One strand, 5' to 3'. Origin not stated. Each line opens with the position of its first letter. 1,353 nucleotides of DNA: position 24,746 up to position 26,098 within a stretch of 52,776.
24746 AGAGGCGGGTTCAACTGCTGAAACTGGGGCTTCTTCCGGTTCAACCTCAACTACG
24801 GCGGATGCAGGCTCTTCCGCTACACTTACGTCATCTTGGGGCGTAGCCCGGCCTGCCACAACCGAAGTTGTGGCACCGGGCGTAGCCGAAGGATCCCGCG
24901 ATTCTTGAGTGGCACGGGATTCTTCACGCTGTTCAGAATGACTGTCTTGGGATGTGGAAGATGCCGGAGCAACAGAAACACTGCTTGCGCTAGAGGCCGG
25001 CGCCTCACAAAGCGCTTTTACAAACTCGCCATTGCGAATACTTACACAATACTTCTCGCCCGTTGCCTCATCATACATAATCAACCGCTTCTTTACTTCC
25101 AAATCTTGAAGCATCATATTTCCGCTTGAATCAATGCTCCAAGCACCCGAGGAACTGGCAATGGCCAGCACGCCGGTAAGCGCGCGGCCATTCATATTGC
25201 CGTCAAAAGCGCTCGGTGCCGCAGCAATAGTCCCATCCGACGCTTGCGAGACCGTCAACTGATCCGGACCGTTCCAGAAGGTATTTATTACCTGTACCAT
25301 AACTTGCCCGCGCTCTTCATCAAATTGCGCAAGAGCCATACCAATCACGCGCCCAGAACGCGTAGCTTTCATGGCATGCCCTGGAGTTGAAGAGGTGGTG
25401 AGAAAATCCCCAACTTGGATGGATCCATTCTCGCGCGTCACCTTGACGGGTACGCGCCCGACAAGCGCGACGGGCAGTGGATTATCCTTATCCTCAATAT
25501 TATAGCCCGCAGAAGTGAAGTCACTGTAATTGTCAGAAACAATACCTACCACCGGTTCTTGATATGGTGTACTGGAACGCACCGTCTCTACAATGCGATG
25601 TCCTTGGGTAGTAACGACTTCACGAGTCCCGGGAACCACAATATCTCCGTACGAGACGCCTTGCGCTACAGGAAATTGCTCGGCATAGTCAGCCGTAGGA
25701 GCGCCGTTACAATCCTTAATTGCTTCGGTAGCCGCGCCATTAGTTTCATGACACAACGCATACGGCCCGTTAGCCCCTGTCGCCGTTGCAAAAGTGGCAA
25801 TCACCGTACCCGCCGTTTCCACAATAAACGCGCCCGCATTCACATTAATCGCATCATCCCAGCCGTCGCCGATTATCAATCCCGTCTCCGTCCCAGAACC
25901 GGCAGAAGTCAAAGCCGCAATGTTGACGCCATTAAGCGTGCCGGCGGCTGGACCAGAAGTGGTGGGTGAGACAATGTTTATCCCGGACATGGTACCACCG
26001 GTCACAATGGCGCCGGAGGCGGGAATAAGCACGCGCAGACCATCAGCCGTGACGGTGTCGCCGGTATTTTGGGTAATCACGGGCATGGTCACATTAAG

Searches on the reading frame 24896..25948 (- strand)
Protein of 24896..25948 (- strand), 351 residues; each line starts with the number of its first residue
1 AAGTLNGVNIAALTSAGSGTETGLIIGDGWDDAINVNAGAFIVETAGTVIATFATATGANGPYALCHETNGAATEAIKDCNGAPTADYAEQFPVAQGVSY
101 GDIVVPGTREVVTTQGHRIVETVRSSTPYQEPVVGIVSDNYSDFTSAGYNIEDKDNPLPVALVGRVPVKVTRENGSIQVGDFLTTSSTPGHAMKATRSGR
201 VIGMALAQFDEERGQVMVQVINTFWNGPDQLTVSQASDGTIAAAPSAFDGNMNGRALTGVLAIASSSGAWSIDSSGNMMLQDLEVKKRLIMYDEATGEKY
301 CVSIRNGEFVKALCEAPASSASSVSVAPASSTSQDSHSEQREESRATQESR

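Call 97: search_solved_structures(query=window:24896-25948:-, max_evalue=1, show_alignments=1)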
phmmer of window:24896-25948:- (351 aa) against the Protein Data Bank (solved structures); distinct sequences matched with E-value up to 1: 3.
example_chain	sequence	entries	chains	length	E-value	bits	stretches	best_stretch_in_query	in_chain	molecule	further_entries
4ktb_A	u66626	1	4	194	0.021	17.5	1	151-202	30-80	Putative uncharacterized protein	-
1scm_C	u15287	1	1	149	0.99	12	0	60-144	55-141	MYOSIN ESSENTIAL LIGHT CHAIN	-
2w4t_Z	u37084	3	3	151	1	12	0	60-144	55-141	MYOSIN ESSENTIAL LIGHT CHAIN, STRIATED ADDUCTOR MUSCLE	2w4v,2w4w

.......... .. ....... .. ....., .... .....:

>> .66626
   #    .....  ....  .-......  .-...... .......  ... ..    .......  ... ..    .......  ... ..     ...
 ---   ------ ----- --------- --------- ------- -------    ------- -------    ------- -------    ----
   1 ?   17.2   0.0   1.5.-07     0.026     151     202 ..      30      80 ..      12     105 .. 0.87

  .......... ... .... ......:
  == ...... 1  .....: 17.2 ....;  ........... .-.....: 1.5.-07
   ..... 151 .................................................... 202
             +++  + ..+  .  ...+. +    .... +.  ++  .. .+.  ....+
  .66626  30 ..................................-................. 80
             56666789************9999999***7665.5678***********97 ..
